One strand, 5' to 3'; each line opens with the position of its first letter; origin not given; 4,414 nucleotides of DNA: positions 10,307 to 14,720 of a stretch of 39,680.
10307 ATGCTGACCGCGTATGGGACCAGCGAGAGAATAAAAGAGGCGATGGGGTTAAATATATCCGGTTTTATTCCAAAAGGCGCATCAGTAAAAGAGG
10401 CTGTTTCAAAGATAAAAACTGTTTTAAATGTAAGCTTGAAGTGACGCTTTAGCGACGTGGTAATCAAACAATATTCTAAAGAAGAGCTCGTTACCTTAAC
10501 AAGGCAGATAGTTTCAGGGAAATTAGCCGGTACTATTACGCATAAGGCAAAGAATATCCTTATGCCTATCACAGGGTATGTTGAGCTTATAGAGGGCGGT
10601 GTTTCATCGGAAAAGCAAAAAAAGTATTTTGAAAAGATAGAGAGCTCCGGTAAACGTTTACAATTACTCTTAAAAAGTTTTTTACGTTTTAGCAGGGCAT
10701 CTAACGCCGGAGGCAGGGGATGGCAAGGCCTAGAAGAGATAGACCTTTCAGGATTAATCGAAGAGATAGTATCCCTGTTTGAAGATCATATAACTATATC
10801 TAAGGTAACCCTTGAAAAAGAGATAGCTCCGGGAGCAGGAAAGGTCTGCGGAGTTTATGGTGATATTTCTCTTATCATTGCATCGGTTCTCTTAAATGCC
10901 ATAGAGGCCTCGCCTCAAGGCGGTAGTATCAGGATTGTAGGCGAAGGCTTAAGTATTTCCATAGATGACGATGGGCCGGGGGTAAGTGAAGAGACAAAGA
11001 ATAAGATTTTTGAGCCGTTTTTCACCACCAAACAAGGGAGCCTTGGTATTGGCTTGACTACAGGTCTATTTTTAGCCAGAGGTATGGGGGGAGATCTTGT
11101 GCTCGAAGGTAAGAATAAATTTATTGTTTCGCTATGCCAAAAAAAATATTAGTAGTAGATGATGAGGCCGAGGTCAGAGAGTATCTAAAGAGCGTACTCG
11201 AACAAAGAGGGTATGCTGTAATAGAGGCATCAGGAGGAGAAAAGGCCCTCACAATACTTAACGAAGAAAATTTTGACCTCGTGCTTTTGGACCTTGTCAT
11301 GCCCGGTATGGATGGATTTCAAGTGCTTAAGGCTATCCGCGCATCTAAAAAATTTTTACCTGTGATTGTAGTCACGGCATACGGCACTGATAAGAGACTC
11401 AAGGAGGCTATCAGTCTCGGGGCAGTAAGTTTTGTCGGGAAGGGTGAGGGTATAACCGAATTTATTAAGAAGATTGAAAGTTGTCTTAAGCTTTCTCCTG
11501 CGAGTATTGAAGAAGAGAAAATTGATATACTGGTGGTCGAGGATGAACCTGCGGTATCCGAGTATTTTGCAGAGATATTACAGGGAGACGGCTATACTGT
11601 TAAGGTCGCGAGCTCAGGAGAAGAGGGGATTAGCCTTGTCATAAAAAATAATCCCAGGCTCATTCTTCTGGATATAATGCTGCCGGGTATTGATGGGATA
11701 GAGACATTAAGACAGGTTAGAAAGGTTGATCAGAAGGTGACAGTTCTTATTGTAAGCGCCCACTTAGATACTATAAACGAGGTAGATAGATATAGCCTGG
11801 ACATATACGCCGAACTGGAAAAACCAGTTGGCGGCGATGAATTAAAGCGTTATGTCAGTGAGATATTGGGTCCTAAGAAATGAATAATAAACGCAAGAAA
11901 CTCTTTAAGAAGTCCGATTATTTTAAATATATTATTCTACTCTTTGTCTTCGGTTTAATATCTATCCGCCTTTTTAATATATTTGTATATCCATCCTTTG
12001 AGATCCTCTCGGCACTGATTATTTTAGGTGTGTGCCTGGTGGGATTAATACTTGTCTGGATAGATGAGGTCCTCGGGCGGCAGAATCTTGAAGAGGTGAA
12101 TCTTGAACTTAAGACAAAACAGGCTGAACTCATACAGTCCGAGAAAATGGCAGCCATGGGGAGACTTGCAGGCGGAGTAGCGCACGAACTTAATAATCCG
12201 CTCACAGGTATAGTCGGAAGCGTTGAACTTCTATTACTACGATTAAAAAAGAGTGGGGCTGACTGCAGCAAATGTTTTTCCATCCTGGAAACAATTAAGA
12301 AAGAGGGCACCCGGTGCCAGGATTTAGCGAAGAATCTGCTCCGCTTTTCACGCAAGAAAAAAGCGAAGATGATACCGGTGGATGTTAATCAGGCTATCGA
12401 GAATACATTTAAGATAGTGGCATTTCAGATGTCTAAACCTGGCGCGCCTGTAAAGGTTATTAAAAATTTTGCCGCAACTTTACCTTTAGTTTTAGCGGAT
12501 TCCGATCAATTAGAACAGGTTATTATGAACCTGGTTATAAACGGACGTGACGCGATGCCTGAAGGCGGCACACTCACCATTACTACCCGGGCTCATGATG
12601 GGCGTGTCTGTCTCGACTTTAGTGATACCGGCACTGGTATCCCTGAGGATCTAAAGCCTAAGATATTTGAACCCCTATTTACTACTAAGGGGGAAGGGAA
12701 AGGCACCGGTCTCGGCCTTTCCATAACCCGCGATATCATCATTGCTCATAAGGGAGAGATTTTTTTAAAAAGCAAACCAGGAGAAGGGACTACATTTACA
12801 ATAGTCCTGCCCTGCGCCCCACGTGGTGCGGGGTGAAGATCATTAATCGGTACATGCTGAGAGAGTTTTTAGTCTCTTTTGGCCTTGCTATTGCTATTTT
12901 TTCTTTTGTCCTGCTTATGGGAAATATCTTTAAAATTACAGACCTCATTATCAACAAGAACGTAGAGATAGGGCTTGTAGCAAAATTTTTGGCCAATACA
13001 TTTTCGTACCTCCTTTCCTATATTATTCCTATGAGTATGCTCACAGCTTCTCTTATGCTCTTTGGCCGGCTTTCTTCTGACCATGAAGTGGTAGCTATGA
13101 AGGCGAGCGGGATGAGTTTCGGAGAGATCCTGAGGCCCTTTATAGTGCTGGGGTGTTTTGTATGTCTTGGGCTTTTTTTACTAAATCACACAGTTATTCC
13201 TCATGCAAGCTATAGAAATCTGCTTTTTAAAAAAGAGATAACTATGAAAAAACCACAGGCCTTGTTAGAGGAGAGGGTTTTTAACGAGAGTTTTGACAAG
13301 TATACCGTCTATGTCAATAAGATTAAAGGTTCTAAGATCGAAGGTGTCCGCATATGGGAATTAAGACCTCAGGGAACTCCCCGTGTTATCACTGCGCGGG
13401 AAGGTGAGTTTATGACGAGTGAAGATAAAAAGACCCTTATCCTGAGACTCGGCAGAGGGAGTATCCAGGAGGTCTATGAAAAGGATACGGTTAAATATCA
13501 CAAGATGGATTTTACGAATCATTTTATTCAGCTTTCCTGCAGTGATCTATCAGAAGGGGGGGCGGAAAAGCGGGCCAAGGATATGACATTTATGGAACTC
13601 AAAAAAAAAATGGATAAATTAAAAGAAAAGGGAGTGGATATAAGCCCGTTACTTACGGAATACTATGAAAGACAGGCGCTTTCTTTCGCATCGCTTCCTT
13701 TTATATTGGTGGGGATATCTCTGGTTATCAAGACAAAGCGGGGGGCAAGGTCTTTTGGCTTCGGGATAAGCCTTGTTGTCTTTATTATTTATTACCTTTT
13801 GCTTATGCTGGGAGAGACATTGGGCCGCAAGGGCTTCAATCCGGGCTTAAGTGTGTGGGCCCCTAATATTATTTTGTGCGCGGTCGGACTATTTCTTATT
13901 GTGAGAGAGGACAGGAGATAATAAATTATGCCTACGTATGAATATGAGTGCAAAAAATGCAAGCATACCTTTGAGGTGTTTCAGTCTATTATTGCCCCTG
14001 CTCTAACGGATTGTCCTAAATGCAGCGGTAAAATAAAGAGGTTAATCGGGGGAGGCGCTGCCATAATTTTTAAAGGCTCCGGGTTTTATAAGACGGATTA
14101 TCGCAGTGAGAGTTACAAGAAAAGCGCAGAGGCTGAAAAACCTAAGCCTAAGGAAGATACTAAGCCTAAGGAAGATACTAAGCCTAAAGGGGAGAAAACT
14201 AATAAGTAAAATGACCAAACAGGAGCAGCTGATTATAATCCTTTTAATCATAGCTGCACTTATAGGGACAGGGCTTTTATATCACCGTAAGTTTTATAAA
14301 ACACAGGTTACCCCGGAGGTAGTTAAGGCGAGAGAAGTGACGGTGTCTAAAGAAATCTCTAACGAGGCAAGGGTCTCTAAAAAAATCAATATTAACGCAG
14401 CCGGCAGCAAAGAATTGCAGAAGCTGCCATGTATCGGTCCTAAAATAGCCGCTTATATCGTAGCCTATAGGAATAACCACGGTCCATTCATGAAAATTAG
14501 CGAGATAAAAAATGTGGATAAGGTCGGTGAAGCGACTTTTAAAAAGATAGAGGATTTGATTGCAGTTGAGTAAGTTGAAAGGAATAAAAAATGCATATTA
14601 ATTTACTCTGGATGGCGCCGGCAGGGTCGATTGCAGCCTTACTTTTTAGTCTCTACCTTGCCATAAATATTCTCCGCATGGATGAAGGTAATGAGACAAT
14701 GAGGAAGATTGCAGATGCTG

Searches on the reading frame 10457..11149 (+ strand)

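Call 66: search_protein_families(library=pfam, proteins=[window:10457-11149:+], max_evalue=0.0001)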
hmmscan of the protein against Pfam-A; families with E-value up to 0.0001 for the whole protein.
window:10457-11149:+ (231 aa): 2 families
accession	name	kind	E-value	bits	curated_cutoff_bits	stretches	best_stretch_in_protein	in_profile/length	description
PF02518.31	HATPase_c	-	3.4e-13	50.4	26.4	1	137-223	6-104/111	Histidine kinase-, DNA gyrase B-, and HSP90-like ATPase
PF00512.31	HisKA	-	8.1e-10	39.1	26.9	1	22-82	4-64/66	His Kinase A (phospho-acceptor) domain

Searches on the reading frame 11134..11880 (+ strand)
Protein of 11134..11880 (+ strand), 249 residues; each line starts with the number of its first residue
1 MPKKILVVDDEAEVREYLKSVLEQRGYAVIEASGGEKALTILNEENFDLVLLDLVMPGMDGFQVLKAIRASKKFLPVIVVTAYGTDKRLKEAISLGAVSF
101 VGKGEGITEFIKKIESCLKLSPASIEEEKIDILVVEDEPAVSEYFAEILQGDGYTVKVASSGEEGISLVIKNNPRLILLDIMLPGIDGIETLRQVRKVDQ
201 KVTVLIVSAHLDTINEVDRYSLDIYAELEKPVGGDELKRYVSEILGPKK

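Call 66: search_protein_families(library=pfam, proteins=[window:11134-11880:+], max_evalue=0.0001)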
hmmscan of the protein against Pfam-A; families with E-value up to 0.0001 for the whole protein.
window:11134-11880:+ (249 aa): 2 families
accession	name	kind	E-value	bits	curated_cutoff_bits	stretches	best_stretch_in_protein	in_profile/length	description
PF00072.30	Response_reg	-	5.2e-55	184.8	30.2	2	5-114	1-110/111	Response regulator receiver domain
PF23198.2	PDE8A_N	-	1.8e-05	25.1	29.6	0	3-81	11-90/147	PDE8A-like, N-terminal domain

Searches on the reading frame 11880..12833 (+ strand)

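Call 66: search_protein_families(library=pfam, proteins=[window:11880-12833:+], max_evalue=0.0001)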
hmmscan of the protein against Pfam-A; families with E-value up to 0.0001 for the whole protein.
window:11880-12833:+ (318 aa): 2 families
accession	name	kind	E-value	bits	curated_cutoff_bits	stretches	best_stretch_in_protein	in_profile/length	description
PF02518.31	HATPase_c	-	3.8e-28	98.6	26.4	1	207-312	2-109/111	Histidine kinase-, DNA gyrase B-, and HSP90-like ATPase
PF00512.31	HisKA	-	2.9e-12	46.9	26.9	1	93-159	2-63/66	His Kinase A (phospho-acceptor) domain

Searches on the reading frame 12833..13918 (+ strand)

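Call 66: search_protein_families(library=pfam, proteins=[window:12833-13918:+], max_evalue=0.0001)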
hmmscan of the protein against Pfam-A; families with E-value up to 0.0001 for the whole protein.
window:12833-13918:+ (362 aa): 1 family
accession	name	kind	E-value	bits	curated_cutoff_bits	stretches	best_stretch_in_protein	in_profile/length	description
PF03739.19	LptF_LptG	-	6e-83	279.2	27.9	1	6-357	1-352/353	Lipopolysaccharide export system permease LptF/LptG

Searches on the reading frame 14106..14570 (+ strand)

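Call 66: search_protein_families(library=pfam, proteins=[window:14106-14570:+], max_evalue=0.0001)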
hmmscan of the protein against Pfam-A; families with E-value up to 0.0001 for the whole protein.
window:14106-14570:+ (155 aa): 1 family
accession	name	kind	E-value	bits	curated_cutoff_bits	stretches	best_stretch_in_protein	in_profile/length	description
PF12836.13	HHH_3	-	4.8e-18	65.5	27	1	92-152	4-64/65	Helix-hairpin-helix motif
